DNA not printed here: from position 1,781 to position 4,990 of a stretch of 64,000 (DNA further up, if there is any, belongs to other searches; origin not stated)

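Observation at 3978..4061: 84-bp palindromic element inserted in frame inside uvrA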

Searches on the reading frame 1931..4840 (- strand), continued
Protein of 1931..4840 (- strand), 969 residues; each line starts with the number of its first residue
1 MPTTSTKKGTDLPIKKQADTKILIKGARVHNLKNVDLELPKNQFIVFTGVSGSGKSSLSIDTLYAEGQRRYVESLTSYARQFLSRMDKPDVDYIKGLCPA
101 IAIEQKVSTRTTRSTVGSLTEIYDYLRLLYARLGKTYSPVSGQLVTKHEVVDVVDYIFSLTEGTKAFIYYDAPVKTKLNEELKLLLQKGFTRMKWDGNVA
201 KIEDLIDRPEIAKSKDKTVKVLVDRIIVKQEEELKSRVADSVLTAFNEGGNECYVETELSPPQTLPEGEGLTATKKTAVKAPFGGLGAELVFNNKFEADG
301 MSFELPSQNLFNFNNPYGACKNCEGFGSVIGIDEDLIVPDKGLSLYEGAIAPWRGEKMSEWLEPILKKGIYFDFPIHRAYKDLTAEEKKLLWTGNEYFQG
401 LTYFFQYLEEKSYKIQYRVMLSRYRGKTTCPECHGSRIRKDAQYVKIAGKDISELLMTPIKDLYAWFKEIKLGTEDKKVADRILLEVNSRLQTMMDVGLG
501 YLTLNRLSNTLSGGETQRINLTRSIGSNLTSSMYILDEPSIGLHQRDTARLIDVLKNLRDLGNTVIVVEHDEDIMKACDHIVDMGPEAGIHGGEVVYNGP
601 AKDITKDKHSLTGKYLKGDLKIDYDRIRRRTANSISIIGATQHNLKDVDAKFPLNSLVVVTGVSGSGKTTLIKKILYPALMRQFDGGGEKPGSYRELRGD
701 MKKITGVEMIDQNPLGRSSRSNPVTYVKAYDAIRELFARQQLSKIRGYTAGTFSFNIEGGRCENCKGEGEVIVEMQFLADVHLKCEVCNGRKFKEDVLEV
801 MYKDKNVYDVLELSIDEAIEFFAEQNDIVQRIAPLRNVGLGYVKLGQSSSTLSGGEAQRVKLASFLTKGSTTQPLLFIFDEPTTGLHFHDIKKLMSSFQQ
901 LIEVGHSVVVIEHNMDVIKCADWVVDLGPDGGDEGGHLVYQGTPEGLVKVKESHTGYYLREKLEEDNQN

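Call 13: find_encoding_contigs(protein=P0002, flank=10000, max_places=2)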
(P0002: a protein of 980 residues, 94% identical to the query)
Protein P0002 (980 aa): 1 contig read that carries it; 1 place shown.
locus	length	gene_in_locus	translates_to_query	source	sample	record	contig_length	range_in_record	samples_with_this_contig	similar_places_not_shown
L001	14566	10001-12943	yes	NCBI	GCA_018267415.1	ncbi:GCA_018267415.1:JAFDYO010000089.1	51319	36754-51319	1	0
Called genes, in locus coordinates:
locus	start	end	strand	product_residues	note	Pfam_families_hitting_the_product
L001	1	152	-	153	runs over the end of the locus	PF00583:Acetyltransf_1, PF13673:Acetyltransf_10 (weak), PF13508:Acetyltransf_7, PF14542:Acetyltransf_CG (weak)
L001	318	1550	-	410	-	PF06689:zf-C4_ClpX, PF00493:MCM (faint), PF00004:AAA, PF07724:AAA_2, PF07728:AAA_5 (weak), PF13401:AAA_22 (faint), PF10431:ClpB_D2-small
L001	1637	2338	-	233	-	PF00574:CLP_protease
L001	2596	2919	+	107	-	-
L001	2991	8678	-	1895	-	-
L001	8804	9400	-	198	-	PF04542:Sigma70_r2, PF08281:Sigma70_r4_2, PF04545:Sigma70_r4 (weak)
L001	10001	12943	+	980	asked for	PF02463:SMC_N (faint), PF03193:RsgA_GTPase (faint), PF13191:AAA_16 (faint), PF13476:AAA_23 (faint), PF13555:AAA_29 (faint), PF20703:nSTAND1 (faint), PF17760:UvrA_inter, PF17755:UvrA_DNA-bind, +5 more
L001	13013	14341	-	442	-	-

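Call 14: find_encoding_contigs(protein=P0018, flank=10000, max_places=1)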
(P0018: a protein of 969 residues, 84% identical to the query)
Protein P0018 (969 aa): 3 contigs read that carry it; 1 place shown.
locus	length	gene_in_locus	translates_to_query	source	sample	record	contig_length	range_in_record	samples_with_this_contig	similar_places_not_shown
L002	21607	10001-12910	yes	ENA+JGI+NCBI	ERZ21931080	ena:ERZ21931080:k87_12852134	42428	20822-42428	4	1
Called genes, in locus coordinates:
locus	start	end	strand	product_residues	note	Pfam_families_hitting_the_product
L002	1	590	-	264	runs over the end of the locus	PF09674:DUF2400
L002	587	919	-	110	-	PF13744:HTH_37 (weak), PF12844:HTH_19 (weak), PF13560:HTH_31 (weak), PF01381:HTH_3, PF13443:HTH_26 (weak)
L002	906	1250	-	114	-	PF05973:Gp49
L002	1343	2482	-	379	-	PF01053:Cys_Met_Meta_PP, PF00155:Aminotran_1_2, PF01041:DegT_DnrJ_EryC1 (weak)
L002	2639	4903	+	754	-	PF00912:Transgly, PF28500:PBP_middle, PF00905:Transpeptidase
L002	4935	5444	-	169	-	PF00186:DHFR_1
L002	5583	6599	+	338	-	PF01565:FAD_binding_4, PF02873:MurB_C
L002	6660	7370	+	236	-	PF00106:adh_short, PF08659:KR (weak), PF13561:adh_short_C2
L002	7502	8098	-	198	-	PF04542:Sigma70_r2, PF08281:Sigma70_r4_2, PF04545:Sigma70_r4 (faint)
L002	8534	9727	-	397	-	PF12799:LRR_4 (faint), PF18962:Por_Secre_tail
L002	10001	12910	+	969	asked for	PF02463:SMC_N (faint), PF03193:RsgA_GTPase (faint), PF13476:AAA_23 (faint), PF13555:AAA_29 (faint), PF00005:ABC_tran (faint), PF13304:AAA_21 (faint), PF17760:UvrA_inter, PF17755:UvrA_DNA-bind, +1 more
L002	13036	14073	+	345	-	PF06580:His_kinase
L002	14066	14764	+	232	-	PF00072:Response_reg, PF04397:LytTR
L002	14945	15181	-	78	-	-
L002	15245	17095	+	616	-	PF00675:Peptidase_M16, PF05193:Peptidase_M16_C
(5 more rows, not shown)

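Call 15: find_encoding_contigs(protein=P0014, flank=10000, max_places=1)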
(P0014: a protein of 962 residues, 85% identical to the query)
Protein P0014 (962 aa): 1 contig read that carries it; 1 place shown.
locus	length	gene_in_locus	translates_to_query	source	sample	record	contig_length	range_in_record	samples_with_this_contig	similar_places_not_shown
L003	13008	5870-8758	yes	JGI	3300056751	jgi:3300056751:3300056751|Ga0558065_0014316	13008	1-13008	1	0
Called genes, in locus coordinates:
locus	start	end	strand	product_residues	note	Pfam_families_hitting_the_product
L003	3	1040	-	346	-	?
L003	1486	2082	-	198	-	PF04542:Sigma70_r2, PF08281:Sigma70_r4_2, PF04545:Sigma70_r4 (weak)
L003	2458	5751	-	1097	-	PF12799:LRR_4 (faint), PF24595:DUF7619, PF18962:Por_Secre_tail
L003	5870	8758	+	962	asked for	PF00005:ABC_tran (faint), PF02463:SMC_N (faint), PF03193:RsgA_GTPase (faint), PF13476:AAA_23 (faint), PF13555:AAA_29 (faint), PF13304:AAA_21 (faint), PF17760:UvrA_inter, PF17755:UvrA_DNA-bind, +1 more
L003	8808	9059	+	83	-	PF14076:DUF4258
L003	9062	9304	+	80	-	PF10049:DUF2283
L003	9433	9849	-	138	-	PF13650:Asp_protease_2, PF13975:gag-asp_proteas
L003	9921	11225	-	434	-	PF03583:LIP (faint)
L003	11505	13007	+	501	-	?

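Call 16: find_encoding_contigs(protein=P0058, flank=10000, max_places=1)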
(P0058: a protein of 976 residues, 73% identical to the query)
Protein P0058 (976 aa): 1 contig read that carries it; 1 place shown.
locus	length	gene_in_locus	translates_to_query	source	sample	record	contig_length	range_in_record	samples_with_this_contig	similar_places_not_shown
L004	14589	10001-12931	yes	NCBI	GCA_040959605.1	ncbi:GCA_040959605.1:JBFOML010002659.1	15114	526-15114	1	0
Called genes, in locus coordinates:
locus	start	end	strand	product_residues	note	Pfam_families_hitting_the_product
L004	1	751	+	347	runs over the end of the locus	PF07676:PD40 (faint), PF26549:Tricorn_N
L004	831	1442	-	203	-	PF02698:DUF218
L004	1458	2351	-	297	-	PF12146:Hydrolase_4, PF20408:Abhydrolase_11 (faint), PF00561:Abhydrolase_1, PF12697:Abhydrolase_6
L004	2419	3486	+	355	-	PF03372:Exo_endo_phos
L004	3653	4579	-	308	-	PF00561:Abhydrolase_1, PF12697:Abhydrolase_6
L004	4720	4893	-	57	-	-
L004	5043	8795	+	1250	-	PF20698:PIN-TPR-GreABC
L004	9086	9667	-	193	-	PF04542:Sigma70_r2, PF08281:Sigma70_r4_2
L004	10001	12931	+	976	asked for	PF00005:ABC_tran (faint), PF02463:SMC_N (faint), PF03193:RsgA_GTPase (faint), PF13191:AAA_16 (faint), PF13555:AAA_29 (faint), PF20703:nSTAND1 (faint), PF17760:UvrA_inter, PF17755:UvrA_DNA-bind, +5 more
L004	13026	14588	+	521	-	?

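Call 17: find_encoding_contigs(protein=P0029, flank=10000, max_places=1)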
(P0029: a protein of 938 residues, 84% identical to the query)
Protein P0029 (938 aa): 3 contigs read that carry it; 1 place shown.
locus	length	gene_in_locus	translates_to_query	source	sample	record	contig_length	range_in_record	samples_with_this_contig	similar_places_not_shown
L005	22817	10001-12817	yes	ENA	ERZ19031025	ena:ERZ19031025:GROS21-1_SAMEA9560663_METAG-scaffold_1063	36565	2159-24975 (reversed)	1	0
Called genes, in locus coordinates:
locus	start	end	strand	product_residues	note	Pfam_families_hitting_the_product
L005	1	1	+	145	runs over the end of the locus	PF01042:Ribonuc_L-PSP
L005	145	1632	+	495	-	-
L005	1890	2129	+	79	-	-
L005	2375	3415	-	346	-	-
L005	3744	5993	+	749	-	-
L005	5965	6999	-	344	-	PF00586:AIRS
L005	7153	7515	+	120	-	-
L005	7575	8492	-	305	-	-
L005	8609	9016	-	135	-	PF21619:DUF6855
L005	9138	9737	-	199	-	PF04542:Sigma70_r2, PF08281:Sigma70_r4_2, PF04545:Sigma70_r4 (weak)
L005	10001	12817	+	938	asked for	PF02463:SMC_N (faint), PF03193:RsgA_GTPase (faint), PF13476:AAA_23 (faint), PF13555:AAA_29 (faint), PF00005:ABC_tran (faint), PF13304:AAA_21 (faint), PF17760:UvrA_inter, PF17755:UvrA_DNA-bind, +1 more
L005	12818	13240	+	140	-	-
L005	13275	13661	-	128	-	-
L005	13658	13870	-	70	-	-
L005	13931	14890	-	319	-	PF18962:Por_Secre_tail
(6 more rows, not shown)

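Call 18: find_encoding_contigs(protein=P0005, flank=10000, max_places=1)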
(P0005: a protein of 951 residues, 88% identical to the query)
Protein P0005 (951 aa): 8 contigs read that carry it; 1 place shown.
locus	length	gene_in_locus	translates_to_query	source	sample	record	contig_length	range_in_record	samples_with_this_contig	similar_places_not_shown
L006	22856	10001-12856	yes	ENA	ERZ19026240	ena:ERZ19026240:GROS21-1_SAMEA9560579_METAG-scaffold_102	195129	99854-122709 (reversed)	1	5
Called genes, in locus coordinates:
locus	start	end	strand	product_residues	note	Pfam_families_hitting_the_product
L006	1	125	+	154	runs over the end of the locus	-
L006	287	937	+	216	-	PF00198:2-oxoacid_dh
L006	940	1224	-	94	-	-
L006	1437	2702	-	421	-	PF00696:AA_kinase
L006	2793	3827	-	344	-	PF01757:Acyl_transf_3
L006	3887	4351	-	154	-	PF00583:Acetyltransf_1, PF13673:Acetyltransf_10 (weak), PF13508:Acetyltransf_7, PF14542:Acetyltransf_CG (weak)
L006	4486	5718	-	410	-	PF06689:zf-C4_ClpX, PF00493:MCM (weak), PF05496:RuvB_N (faint), PF00004:AAA, PF07724:AAA_2, PF07728:AAA_5 (weak), PF13401:AAA_22 (faint), PF10431:ClpB_D2-small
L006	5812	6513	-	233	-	PF00574:CLP_protease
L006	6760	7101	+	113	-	-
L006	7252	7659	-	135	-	PF21619:DUF6855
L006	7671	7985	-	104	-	-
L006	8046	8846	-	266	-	PF04542:Sigma70_r2, PF08281:Sigma70_r4_2 (weak)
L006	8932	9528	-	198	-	PF04542:Sigma70_r2, PF08281:Sigma70_r4_2, PF04545:Sigma70_r4 (weak)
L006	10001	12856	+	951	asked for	PF02463:SMC_N (faint), PF03193:RsgA_GTPase (faint), PF13476:AAA_23 (faint), PF13555:AAA_29 (faint), PF20703:nSTAND1 (faint), PF00005:ABC_tran (faint), PF17760:UvrA_inter, PF17755:UvrA_DNA-bind, +2 more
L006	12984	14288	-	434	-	PF03583:LIP (faint), PF12146:Hydrolase_4 (faint)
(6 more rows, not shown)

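Call 32: find_encoding_contigs(protein=P0015, flank=3000, max_places=1)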
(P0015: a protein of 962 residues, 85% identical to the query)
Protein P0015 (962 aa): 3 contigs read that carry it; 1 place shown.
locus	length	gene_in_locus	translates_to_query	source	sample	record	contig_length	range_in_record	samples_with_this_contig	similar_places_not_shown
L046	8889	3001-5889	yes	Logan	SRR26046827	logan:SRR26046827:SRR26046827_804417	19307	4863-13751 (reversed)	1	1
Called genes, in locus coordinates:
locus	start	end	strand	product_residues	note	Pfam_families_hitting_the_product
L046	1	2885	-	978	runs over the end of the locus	PF12799:LRR_4 (weak), PF24595:DUF7619, PF18962:Por_Secre_tail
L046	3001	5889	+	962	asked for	PF00005:ABC_tran (faint), PF02463:SMC_N (faint), PF03193:RsgA_GTPase (faint), PF13175:AAA_15 (faint), PF13476:AAA_23 (faint), PF13555:AAA_29 (faint), PF17760:UvrA_inter, PF17755:UvrA_DNA-bind, +3 more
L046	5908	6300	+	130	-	-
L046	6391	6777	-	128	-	-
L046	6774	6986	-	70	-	-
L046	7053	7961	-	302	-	PF18962:Por_Secre_tail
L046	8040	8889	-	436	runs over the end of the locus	PF03583:LIP (faint), PF12146:Hydrolase_4 (faint)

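Call 33: find_encoding_contigs(protein=P0016, flank=3000, max_places=1)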
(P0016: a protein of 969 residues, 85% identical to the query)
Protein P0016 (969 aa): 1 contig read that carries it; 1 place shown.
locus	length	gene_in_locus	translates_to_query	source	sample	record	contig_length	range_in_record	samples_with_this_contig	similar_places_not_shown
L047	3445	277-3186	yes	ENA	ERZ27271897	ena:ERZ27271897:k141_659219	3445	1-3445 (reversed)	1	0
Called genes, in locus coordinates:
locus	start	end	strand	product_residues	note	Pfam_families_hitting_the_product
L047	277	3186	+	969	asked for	PF02463:SMC_N (faint), PF03193:RsgA_GTPase (faint), PF13175:AAA_15 (faint), PF13555:AAA_29 (faint), PF00005:ABC_tran (faint), PF13304:AAA_21 (faint), PF17760:UvrA_inter, PF17755:UvrA_DNA-bind, +2 more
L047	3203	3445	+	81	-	?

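Call 34: find_encoding_contigs(protein=P0031, flank=3000, max_places=1)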
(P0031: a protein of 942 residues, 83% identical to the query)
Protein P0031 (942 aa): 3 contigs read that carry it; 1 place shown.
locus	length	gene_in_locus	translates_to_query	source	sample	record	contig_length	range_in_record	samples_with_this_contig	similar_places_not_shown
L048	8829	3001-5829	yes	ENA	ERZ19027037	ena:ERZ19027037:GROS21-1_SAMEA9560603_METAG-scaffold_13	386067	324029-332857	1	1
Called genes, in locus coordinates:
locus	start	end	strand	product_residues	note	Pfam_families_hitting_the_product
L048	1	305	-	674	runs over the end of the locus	PF13620:CarboxypepD_reg (weak), PF13715:CarbopepD_reg_2 (weak)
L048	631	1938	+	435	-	PF12146:Hydrolase_4 (faint), PF03583:LIP (faint)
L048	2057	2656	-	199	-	PF04542:Sigma70_r2, PF08281:Sigma70_r4_2, PF04545:Sigma70_r4 (weak)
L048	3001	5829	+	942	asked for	PF02463:SMC_N (faint), PF03193:RsgA_GTPase (faint), PF13175:AAA_15 (faint), PF13555:AAA_29 (faint), PF00005:ABC_tran (faint), PF13304:AAA_21 (faint), PF17760:UvrA_inter, PF17755:UvrA_DNA-bind, +2 more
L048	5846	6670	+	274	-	-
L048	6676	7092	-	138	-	PF13650:Asp_protease_2 (weak), PF13975:gag-asp_proteas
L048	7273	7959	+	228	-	-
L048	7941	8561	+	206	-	-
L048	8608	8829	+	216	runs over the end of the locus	-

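Call 46: find_encoding_contigs(protein=P0087, flank=10000, max_places=1)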
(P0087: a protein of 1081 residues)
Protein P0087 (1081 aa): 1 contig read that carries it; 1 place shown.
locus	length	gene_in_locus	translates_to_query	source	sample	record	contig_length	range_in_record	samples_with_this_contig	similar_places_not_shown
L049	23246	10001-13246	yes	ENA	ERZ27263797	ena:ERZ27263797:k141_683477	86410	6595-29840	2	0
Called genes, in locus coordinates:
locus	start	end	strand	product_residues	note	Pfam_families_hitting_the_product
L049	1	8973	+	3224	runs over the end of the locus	PF00801:PKD, PF18911:PKD_4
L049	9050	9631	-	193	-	PF04542:Sigma70_r2, PF08281:Sigma70_r4_2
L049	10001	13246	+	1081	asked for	PF00005:ABC_tran (faint), PF02463:SMC_N (faint), PF13191:AAA_16 (faint), PF13401:AAA_22 (faint), PF13476:AAA_23 (faint), PF17760:UvrA_inter, PF04480:DUF559, PF17755:UvrA_DNA-bind, +5 more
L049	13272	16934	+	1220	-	-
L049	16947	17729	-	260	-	PF13568:OMP_b-brl_2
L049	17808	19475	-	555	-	PF00795:CN_hydrolase, PF02540:NAD_synthase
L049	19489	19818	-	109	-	-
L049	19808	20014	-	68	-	-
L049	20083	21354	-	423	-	PF00324:AA_permease, PF13520:AA_permease_2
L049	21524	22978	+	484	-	PF00171:Aldedh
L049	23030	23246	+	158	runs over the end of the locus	-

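Call 68: predict_structure(alignment_id=A1)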
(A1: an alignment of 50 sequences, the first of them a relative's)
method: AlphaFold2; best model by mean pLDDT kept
length: 969 residues; sequences in the alignment: 50
mean_pLDDT: 69.2   pTM: 0.63
mean pLDDT of the five models: 69.2, 66.2, 65.6, 63.7, 62.8
residues with pLDDT >= 90: 125; 70-90: 453; 50-70: 170; < 50: 221
segments of 3 or more residues with pLDDT < 50: 1-18, 75-86, 102-118, 260-287, 324-381, 408-429, 714-724, 741-761, 767-783, 792-798, 967-969
pLDDT, mean of each block of 10 residues (from residue 1): 28 41 79 81 90 79 72 50 49 64 40 40 79 80 68 81 86 83 85 83 81 77 87 85 85 76 34 25 42 63 67 60 43 28 29 33 34 34 64 61 55 32 39 68 83 83 88 84 85 84 66 67 65 82 85 90 87 92 71 80 88 86 84 91 85 95 85 91 77 89 86 44 54 68 42 37 50 42 51 47 70 81 85 83 68 72 72 85 78 90 91 91 89 73 92 89 62
secondary structure, 60 per line:
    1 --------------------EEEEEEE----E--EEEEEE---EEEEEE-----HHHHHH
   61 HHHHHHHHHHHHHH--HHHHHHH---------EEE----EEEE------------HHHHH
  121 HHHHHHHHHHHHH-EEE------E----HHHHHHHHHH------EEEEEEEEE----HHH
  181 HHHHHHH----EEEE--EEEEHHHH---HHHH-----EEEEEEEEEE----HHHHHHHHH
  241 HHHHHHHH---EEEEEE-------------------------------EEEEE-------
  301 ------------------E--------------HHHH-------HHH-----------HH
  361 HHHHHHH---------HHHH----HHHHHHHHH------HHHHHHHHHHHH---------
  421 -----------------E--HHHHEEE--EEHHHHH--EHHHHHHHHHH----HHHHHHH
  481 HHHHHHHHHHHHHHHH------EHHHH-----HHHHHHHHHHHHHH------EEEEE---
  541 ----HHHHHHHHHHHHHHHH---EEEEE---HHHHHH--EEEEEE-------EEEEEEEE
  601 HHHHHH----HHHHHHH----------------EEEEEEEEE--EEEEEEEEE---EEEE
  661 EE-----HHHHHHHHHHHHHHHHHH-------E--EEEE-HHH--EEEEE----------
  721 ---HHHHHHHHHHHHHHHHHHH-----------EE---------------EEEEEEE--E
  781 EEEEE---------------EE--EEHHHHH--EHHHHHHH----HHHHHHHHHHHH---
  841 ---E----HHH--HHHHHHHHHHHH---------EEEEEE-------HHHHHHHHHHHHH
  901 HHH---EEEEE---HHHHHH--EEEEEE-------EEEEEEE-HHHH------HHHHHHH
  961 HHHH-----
elements in order (helices of 4 or more, strands of 3 or more residues): E21-27 E35-40 E44-49 H55-74 H77-83 E93-95 E100-103 H116-133 E135-137 H149-158 E165-173 H178-187 E192-195 E198-201 H202-205 H209-212 E218-227 H232-248 E252-257 E289-293 H334-337 H359-367 H377-380 H385-393 H400-411 H441-444 E445-447 H452-456 H460-469 H474-496 H504-507 H513-526 E533-537 H545-560 E564-568 H572-577 E580-585 E593-600 H601-606 H611-617 E634-642 E645-653 E657-662 H668-685 E696-699 E706-710 H724-742 E771-777 E780-785 H807-811 H815-821 H826-837 H854-865 E875-880 H888-903 E907-911 H915-920 E923-928 E936-942 H944-947 H954-964

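Call 71: find_related_loci(query=P0013, collection=metagenome_contigs, flank=300)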
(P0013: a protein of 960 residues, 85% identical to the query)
Query P0013 (960 aa) in metagenome_contigs; peptide patterns used: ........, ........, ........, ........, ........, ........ (x = any residue, [..] = any of these).
600 stretches matched a pattern (row limit reached: there are more); 573 encode a relative of the query (tblastn E <= 1e-3); the best 80 are kept; 80 distinct loci.
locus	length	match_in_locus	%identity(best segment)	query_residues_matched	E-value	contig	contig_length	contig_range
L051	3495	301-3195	92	1-960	0e+0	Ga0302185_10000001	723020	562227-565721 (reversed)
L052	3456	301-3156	74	4-959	0e+0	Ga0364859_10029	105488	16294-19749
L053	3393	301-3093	74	8-960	0e+0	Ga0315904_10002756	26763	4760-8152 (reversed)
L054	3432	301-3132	73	3-958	0e+0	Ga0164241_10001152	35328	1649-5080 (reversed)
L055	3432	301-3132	73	19-960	0e+0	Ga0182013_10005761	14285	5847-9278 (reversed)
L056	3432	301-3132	73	19-960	0e+0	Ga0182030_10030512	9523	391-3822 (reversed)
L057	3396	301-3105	66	15-959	0e+0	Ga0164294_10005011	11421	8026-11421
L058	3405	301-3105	66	15-959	0e+0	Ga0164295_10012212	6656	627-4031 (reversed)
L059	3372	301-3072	60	22-958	0e+0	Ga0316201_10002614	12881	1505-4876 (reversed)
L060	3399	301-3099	59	22-959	0e+0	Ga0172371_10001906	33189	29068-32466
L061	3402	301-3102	58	10-958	0e+0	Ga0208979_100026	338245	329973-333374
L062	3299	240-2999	59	18-958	0e+0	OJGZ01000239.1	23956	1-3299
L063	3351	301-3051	58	21-958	0e+0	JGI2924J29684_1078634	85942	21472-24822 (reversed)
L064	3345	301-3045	59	22-956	0e+0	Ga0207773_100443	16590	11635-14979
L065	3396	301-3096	57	10-956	0e+0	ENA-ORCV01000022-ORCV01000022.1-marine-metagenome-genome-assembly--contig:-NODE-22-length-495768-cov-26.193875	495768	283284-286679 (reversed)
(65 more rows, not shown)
